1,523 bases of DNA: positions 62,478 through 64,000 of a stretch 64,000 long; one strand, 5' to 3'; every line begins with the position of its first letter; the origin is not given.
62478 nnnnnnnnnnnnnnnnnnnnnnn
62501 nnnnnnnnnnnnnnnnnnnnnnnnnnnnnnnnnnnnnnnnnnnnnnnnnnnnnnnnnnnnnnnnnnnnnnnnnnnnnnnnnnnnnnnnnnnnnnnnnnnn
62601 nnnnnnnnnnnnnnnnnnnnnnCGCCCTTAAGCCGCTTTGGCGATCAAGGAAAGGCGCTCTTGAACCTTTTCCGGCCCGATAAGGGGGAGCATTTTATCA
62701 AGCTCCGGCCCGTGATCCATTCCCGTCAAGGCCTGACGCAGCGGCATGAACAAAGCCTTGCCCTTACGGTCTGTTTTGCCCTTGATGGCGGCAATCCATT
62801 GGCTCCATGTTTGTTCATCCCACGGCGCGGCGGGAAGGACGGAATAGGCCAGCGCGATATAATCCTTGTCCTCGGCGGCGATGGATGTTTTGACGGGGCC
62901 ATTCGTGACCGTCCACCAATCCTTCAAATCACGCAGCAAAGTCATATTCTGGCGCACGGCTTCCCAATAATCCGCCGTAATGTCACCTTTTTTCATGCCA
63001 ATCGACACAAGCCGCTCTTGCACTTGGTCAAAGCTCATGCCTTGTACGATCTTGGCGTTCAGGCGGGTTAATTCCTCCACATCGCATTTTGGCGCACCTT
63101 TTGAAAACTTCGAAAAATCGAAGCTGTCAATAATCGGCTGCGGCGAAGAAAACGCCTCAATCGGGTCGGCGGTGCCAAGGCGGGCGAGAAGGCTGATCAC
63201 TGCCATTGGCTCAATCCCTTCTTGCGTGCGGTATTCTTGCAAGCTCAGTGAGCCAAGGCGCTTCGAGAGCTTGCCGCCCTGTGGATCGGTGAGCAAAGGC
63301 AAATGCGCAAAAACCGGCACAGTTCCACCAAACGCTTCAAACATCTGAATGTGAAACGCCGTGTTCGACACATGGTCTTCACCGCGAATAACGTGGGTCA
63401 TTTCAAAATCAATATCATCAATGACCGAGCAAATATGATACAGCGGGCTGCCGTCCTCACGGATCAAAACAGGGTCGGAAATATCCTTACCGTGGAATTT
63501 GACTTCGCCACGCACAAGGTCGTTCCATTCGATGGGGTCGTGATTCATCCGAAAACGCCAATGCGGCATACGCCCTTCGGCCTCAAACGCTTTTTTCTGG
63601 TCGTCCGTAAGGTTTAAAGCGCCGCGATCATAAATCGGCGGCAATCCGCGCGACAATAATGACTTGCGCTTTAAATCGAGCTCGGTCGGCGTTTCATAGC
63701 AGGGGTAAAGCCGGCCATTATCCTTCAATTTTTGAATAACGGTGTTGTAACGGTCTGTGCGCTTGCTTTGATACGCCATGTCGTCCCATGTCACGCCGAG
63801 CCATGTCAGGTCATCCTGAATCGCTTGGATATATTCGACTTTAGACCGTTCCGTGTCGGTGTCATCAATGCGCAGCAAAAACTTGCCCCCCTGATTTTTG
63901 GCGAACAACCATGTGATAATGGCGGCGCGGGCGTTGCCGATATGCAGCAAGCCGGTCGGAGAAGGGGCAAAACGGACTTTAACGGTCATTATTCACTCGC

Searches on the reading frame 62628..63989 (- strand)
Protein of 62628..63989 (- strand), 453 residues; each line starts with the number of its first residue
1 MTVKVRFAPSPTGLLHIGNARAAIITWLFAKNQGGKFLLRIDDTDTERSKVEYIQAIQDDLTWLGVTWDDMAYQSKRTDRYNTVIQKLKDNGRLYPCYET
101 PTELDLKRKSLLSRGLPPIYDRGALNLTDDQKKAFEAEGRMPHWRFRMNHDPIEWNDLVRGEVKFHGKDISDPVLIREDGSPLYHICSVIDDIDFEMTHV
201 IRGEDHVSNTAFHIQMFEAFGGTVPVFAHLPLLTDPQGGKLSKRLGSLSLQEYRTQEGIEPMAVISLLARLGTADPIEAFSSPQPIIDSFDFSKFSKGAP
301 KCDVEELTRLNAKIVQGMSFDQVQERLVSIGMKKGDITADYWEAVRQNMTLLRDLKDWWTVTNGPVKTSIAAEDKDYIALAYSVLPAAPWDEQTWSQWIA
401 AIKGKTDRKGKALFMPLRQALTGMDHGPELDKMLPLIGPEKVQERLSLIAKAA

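Call 17: search_protein_families(library=pfam, proteins=[window:62628-63989:-], max_evalue=0.001)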
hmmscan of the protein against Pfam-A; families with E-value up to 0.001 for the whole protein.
window:62628-63989:- (453 aa): 2 families
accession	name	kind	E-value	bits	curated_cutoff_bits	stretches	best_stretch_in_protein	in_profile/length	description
PF00749.27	tRNA-synt_1c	-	1.4e-79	267.7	23.4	1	3-308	2-313/314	tRNA synthetases class I (E and Q), catalytic domain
PF19269.4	Anticodon_2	-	1.3e-11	45.5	23.6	1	370-447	60-138/141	Anticodon binding domain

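Call 30: list_cluster_members(proteins=[P0001, P0002, P0003, window:62628-63989:-, P0010, P0006, P0007, P0012, P0004, P0017])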
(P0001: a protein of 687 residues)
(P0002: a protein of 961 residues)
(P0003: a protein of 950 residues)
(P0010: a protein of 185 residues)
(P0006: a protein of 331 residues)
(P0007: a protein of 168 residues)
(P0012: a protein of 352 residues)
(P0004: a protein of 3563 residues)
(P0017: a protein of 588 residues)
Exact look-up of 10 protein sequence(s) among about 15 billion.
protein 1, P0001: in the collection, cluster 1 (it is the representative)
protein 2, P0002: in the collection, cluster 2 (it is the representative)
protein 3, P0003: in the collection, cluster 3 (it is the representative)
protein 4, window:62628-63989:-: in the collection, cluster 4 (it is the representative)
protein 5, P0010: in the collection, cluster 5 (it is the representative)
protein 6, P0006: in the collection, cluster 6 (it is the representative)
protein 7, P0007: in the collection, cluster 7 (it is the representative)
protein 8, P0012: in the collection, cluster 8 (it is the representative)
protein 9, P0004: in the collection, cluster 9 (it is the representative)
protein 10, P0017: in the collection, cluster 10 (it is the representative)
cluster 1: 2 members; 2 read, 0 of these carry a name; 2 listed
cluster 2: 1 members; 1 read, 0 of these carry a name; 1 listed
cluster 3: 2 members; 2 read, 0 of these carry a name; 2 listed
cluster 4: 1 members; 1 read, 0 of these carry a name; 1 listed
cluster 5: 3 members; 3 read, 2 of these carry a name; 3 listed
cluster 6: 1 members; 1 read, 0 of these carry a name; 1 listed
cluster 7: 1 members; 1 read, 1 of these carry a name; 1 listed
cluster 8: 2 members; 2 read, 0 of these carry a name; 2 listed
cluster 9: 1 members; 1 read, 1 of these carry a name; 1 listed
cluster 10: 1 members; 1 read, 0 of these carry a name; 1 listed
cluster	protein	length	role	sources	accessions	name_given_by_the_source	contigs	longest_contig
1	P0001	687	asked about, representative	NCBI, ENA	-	-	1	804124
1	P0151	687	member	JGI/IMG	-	-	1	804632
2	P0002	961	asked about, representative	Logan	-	-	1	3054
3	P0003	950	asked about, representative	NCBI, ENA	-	-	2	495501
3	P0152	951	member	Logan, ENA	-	-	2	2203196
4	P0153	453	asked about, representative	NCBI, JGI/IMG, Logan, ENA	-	-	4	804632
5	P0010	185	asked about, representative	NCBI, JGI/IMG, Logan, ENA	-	hypothetical protein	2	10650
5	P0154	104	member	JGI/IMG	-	hypothetical protein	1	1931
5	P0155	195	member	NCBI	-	-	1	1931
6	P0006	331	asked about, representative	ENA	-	-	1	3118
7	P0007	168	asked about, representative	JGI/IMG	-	hypothetical protein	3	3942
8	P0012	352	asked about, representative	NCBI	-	-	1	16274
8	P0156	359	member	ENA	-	-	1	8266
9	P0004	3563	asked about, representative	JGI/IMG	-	hypothetical protein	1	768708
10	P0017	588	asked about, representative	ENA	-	-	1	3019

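Call 31: find_encoding_contigs(protein=window:62628-63989:-, flank=2000, max_places=4)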
Protein window:62628-63989:- (453 aa): 7 contigs read that carry it; 1 place shown.
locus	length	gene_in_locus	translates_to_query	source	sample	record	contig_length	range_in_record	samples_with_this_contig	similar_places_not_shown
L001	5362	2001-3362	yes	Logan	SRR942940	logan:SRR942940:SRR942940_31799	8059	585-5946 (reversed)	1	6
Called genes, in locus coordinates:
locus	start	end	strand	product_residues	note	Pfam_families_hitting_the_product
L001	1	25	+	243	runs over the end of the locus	-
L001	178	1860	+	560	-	PF00795:CN_hydrolase, PF02540:NAD_synthase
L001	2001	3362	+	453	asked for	PF00749:tRNA-synt_1c, PF19269:Anticodon_2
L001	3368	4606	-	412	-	PF20573:DUF6782 (weak)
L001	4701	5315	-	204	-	PF05014:Nuc_deoxyrib_tr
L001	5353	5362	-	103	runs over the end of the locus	PF04973:NMN_transporter (weak)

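Call 64: find_encoding_contigs(protein=window:62628-63989:-, flank=10000, max_places=10)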
Protein window:62628-63989:- (453 aa): 6 contigs read that carry it; 3 places shown.
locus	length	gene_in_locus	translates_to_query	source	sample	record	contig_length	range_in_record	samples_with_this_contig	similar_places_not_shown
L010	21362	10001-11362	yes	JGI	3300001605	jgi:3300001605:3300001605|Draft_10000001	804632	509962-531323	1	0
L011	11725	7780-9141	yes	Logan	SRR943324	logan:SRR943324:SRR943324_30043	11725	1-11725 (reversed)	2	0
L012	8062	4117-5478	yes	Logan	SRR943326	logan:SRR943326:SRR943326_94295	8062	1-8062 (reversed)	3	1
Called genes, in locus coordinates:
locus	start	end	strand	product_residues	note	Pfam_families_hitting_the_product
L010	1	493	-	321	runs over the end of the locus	PF01476:LysM, PF23473:LysM3_LYK4_5 (faint), PF01476:LysM, PF01551:Peptidase_M23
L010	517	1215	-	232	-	PF01135:PCMT, PF00398:RrnaAD (weak), PF13649:Methyltransf_25 (weak)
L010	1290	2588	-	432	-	PF02403:Seryl_tRNA_N, PF00587:tRNA-synt_2b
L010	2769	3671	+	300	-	PF05013:FGase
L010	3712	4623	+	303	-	PF00126:HTH_1, PF03466:LysR_substrate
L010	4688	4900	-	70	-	-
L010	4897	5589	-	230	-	PF21948:LplA-B_cat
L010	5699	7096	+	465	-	PF01474:DAHP_synth_2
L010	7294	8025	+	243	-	-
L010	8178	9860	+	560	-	-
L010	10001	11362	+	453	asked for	PF00749:tRNA-synt_1c, PF19269:Anticodon_2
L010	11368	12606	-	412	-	PF20573:DUF6782 (weak)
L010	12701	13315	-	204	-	PF05014:Nuc_deoxyrib_tr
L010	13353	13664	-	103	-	PF04973:NMN_transporter (weak)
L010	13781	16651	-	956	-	PF14312:FG-GAP_2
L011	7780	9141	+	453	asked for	PF00749:tRNA-synt_1c, PF19269:Anticodon_2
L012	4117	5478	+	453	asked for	PF00749:tRNA-synt_1c, PF19269:Anticodon_2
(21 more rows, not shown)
